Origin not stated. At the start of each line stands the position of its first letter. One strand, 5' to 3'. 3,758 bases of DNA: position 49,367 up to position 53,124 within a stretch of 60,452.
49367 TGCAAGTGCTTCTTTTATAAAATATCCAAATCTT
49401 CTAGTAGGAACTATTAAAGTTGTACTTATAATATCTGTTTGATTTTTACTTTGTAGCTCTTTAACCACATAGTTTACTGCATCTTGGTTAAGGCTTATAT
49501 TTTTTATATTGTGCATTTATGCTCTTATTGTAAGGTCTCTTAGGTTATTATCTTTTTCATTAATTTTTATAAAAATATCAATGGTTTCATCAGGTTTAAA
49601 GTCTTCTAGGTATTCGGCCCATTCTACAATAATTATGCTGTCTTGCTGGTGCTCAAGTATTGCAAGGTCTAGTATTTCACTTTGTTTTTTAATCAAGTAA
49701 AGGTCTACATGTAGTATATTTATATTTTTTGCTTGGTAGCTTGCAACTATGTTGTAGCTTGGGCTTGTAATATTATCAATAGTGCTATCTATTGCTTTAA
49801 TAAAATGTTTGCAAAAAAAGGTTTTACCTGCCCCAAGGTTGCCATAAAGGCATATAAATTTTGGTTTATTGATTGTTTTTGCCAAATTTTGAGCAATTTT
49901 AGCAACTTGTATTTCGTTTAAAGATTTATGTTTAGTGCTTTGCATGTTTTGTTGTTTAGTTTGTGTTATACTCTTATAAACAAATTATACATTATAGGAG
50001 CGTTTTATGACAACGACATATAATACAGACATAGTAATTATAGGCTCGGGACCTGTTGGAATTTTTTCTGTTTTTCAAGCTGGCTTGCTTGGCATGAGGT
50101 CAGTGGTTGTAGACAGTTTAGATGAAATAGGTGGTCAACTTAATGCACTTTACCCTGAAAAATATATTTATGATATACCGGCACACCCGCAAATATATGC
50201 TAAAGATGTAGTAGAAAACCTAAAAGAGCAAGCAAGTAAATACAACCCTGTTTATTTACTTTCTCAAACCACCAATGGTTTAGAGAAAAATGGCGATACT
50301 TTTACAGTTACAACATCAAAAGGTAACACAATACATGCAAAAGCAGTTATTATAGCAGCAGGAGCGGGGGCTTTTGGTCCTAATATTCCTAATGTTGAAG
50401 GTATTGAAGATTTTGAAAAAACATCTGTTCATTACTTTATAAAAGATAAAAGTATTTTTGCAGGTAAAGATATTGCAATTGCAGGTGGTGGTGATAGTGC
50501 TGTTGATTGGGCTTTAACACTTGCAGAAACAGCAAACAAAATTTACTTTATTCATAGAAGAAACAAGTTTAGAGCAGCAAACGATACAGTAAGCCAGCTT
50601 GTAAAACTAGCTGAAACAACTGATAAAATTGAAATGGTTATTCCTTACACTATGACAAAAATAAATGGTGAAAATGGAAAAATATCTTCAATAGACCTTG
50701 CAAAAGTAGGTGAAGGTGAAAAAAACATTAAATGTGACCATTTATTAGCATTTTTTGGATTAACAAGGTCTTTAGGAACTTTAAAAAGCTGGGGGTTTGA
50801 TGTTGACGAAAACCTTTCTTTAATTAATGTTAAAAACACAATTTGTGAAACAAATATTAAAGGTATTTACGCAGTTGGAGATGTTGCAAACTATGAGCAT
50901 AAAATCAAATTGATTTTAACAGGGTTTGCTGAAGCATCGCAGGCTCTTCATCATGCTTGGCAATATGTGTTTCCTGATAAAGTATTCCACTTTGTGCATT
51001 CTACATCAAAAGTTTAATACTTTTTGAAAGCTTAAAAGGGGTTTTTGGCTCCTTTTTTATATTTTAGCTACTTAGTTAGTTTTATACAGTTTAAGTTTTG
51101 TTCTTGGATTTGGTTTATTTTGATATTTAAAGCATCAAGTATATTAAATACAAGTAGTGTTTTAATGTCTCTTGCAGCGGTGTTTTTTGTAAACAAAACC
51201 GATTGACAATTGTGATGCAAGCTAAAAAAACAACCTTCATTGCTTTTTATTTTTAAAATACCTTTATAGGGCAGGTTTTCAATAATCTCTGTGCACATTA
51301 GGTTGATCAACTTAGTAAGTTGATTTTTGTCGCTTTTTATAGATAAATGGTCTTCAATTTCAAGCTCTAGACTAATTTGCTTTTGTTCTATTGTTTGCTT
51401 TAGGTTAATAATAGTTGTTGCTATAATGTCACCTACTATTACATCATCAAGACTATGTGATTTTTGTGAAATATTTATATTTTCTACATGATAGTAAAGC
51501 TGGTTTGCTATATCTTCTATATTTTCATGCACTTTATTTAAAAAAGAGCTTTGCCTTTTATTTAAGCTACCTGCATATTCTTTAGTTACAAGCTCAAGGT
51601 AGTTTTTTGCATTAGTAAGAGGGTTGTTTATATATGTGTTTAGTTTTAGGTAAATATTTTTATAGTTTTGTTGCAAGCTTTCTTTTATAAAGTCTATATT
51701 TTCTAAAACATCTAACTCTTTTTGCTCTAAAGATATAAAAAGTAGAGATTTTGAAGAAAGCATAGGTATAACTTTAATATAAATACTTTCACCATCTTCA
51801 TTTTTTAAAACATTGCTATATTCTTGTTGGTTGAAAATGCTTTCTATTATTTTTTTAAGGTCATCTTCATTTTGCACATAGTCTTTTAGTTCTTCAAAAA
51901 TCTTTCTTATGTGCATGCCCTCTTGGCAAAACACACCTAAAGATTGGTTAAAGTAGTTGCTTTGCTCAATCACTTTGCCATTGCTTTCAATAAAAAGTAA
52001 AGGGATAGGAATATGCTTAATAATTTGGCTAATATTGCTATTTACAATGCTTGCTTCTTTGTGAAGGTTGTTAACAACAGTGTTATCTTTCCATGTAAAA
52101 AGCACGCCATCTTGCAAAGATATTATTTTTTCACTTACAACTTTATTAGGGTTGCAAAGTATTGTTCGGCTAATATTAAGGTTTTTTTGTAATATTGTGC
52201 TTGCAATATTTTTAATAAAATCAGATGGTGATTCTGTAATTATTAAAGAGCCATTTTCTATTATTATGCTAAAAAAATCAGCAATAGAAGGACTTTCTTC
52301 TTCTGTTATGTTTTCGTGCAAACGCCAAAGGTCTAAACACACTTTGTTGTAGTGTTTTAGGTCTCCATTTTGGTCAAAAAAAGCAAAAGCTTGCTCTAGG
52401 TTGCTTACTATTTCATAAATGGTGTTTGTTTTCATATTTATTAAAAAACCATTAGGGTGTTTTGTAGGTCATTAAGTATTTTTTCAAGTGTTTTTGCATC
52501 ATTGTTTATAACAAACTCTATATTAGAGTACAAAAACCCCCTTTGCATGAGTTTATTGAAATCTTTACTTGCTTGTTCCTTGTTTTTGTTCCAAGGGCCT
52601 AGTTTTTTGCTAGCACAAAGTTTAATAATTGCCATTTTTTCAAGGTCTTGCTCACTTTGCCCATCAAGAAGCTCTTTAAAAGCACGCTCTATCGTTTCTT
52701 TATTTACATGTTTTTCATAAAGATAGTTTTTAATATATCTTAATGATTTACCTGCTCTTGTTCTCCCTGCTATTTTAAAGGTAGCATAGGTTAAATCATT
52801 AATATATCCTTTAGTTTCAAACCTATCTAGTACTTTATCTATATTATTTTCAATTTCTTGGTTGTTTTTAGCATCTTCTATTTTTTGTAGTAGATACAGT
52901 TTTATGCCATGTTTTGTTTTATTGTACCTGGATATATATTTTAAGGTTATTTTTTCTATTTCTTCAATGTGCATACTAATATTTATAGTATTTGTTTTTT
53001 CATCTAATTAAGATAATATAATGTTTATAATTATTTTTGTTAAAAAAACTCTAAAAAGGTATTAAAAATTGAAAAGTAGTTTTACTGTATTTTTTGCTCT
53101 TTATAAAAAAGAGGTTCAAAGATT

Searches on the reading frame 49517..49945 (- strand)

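Call 38: search_protein_families(library=pfam, max_evalue=0.00001, proteins=[window:49517-49945:-])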
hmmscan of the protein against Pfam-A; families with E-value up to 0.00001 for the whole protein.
window:49517-49945:- (142 aa): 1 family
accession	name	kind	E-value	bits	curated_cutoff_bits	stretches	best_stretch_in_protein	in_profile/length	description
PF02367.23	TsaE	-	4.3e-30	104.7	26.6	1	11-131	4-123/128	Threonylcarbamoyl adenosine biosynthesis protein TsaE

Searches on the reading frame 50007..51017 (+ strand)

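Call 38: search_protein_families(library=pfam, max_evalue=0.00001, proteins=[window:50007-51017:+])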
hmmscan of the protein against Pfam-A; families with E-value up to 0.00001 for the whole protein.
window:50007-51017:+ (336 aa): 4 families
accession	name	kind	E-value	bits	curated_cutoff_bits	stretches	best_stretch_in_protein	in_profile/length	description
PF07992.20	Pyr_redox_2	-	1.3e-31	110.6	26.1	1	8-308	2-289/291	Pyridine nucleotide-disulphide oxidoreductase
PF13738.12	Pyr_redox_3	-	2.2e-25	90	30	1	67-291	82-305/305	Pyridine nucleotide-disulphide oxidoreductase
PF00070.33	Pyr_redox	-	4e-11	43.7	22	1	156-231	2-79/82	Pyridine nucleotide-disulphide oxidoreductase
PF03486.20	HI0933_like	-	6.6e-08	32.7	50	0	64-122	107-166/244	HI0933-like protein Rossmann domain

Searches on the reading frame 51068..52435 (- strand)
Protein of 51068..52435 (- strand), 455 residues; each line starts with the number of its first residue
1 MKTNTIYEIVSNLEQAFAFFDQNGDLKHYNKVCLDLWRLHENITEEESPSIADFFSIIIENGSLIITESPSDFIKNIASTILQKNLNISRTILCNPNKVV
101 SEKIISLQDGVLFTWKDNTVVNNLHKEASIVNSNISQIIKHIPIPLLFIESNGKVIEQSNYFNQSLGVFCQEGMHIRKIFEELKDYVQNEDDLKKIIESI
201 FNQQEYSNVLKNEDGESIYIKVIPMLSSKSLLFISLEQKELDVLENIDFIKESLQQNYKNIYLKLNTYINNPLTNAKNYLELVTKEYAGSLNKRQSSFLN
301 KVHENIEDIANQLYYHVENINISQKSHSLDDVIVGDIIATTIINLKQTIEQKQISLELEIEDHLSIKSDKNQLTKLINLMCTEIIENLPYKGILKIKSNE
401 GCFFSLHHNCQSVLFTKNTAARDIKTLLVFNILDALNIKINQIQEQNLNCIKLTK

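Call 38: search_protein_families(library=pfam, max_evalue=0.00001, proteins=[window:51068-52435:-])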
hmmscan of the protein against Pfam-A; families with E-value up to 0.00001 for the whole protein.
window:51068-52435:- (455 aa): 0 families

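Call 63: search_protein_families(library=ncbifam, max_evalue=0.01, proteins=[window:51068-52435:-])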
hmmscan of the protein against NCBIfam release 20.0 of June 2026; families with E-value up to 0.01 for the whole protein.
window:51068-52435:- (455 aa): 5 families
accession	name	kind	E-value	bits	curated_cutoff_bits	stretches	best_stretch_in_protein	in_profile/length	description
NF046044.1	PnpS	equivalog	6.7e-06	25.4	400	1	121-396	43-309/390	two-component system histidine kinase PnpS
NF008235.0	PRK11006.1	equivalog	1.8e-05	23.8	390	1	239-394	186-339/431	phosphate regulon sensor histidine kinase PhoR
TIGR02966.1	phoR_proteo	equivalog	2.7e-05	23.3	334.2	1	133-381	6-238/333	phosphate regulon sensor histidine kinase PhoR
TIGR03358.1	VI_chp_5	equivalog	0.006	16.4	97.25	0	174-215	117-158/160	type VI secretion system contractile sheath small subunit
NF008362.0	PRK11152.1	equivalog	0.0087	15.9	68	0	343-386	34-77/85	acetolactate synthase 2 small subunit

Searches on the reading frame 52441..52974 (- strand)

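Call 38: search_protein_families(library=pfam, max_evalue=0.00001, proteins=[window:52441-52974:-])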
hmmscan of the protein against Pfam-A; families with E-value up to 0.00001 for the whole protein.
window:52441-52974:- (177 aa): 0 families

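Call 63: search_protein_families(library=ncbifam, max_evalue=0.01, proteins=[window:52441-52974:-])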
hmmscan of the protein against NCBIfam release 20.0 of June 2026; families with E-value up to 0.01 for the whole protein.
window:52441-52974:- (177 aa): 13 families
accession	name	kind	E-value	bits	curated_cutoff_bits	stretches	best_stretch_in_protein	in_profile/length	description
NF010733.0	PRK14135.1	equivalog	2.1e-09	37.4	240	1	9-159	65-205/267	recombination regulator RecX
NF001057.0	PRK00117.3-3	equivalog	4.1e-09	36.7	146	1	41-161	33-148/151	recombination regulator RecX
NF001059.0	PRK00117.4-3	equivalog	9.2e-09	35.2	253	1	42-134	77-169/206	recombination regulator RecX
NF001053.0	PRK00117.1-3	equivalog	3.8e-08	33.8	216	1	33-158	58-177/180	recombination regulator RecX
NF001061.0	PRK00117.5-1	equivalog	2.2e-07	30.8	264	1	31-122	104-197/246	recombination regulator RecX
NF001055.0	PRK00117.2-5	equivalog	1.6e-06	28.2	129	1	12-161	16-150/157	recombination regulator RecX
NF001052.0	PRK00117.1-1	equivalog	2.3e-06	27.9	266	1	35-158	46-163/166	recombination regulator RecX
NF001060.0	PRK00117.4-4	equivalog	5.5e-06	26.7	258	1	54-167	70-178/183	recombination regulator RecX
NF001056.0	PRK00117.3-1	equivalog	8.5e-06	25.6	237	1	45-150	56-162/181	recombination regulator RecX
NF001064.0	PRK00117.5-4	equivalog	1.3e-05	24.7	217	1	45-125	65-146/194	recombination regulator RecX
NF001054.0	PRK00117.2-1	equivalog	1.5e-05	25.1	189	1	43-153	40-144/154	recombination regulator RecX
NF001065.0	PRK00117.5-5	equivalog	2.8e-05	24.4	175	1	42-153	35-135/149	recombination regulator RecX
NF001063.0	PRK00117.5-3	equivalog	0.00029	20.7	186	1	41-157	41-151/165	recombination regulator RecX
